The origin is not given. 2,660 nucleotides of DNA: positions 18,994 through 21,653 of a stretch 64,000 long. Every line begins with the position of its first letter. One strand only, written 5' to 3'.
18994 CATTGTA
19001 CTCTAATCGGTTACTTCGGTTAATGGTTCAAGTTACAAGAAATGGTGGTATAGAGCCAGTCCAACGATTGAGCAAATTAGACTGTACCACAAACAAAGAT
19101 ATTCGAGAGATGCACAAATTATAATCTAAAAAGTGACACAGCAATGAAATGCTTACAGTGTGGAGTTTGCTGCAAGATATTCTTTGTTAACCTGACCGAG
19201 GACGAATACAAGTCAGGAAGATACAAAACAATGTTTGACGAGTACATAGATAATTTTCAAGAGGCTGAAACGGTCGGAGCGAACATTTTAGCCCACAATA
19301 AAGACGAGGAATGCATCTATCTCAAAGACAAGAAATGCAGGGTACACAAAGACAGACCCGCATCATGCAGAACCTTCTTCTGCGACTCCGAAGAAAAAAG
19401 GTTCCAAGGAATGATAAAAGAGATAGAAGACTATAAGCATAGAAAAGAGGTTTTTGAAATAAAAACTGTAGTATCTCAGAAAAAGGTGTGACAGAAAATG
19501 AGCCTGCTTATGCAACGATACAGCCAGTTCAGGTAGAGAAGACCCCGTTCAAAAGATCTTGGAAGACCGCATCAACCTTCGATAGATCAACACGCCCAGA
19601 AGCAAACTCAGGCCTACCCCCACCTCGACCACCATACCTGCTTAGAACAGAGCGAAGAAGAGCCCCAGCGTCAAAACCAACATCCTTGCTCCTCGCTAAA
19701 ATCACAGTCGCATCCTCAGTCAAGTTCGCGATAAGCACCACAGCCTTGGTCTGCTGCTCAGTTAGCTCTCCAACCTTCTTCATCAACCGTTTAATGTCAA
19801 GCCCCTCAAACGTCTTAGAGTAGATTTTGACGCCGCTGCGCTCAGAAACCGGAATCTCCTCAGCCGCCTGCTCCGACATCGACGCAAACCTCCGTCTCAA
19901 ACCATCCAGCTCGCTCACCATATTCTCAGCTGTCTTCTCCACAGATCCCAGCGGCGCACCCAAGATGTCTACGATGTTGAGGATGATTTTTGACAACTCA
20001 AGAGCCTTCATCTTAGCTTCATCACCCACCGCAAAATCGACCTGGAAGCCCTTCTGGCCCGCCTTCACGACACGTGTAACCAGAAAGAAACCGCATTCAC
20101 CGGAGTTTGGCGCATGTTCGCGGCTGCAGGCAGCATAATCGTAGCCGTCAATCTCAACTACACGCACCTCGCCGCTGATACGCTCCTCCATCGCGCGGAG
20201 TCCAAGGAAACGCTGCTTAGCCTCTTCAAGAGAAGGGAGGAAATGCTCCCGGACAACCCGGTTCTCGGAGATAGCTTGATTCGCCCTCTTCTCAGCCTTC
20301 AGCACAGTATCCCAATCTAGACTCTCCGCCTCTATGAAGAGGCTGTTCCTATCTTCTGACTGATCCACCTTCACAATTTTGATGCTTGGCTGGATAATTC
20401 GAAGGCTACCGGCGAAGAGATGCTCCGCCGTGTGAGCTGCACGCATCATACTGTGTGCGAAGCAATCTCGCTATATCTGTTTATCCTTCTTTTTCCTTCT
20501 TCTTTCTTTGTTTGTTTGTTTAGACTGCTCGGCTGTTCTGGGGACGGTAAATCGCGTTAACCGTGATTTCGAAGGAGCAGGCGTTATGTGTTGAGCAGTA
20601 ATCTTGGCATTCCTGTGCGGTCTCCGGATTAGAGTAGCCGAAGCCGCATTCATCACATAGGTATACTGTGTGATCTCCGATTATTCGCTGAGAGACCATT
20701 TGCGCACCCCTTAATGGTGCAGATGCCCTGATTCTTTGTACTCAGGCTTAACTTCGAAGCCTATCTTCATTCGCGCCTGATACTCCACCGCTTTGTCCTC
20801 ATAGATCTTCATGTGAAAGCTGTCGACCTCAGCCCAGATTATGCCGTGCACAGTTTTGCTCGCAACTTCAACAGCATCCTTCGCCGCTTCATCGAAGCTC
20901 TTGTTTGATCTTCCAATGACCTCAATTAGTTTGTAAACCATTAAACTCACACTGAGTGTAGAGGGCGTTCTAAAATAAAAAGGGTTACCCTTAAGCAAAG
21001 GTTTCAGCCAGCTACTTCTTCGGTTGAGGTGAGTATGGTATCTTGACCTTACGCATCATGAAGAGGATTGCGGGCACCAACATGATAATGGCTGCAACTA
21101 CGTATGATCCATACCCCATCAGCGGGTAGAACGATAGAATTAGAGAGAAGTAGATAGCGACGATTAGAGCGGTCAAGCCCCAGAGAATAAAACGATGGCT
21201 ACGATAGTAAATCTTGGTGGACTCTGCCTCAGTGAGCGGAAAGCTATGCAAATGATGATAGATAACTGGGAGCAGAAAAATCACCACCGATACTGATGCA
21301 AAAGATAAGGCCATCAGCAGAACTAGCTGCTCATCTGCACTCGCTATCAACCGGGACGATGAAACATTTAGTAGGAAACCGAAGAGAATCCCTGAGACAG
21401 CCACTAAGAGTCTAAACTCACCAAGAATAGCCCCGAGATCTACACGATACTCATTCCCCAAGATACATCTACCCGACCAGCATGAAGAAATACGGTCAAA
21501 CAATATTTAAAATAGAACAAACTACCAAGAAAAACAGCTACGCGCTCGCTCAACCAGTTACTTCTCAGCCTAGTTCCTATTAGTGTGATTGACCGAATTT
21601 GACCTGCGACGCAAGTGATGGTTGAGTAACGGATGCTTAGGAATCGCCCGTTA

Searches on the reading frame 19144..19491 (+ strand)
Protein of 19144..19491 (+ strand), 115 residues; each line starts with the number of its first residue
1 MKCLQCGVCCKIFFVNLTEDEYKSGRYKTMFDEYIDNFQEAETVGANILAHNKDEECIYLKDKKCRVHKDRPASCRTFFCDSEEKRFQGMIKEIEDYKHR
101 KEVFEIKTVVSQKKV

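Call 27: search_protein_families(library=pfam, proteins=[window:19144-19491:+], max_evalue=0.001)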
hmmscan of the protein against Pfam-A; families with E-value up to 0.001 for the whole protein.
window:19144-19491:+ (115 aa): 1 family
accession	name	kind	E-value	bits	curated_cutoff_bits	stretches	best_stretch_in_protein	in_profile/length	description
PF03692.20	CxxCxxCC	-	6.5e-09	36.8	23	1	2-80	1-71/85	Putative zinc- or iron-chelating domain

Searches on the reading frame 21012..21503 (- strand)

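Call 27: search_protein_families(library=pfam, proteins=[window:21012-21503:-], max_evalue=0.001)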
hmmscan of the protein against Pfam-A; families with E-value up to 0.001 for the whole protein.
window:21012-21503:- (163 aa): 1 family
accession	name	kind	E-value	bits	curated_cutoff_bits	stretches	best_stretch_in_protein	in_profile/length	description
PF19853.4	DUF6328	-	5e-09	36.8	26.3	1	24-148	13-138/142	Family of unknown function (DUF6328)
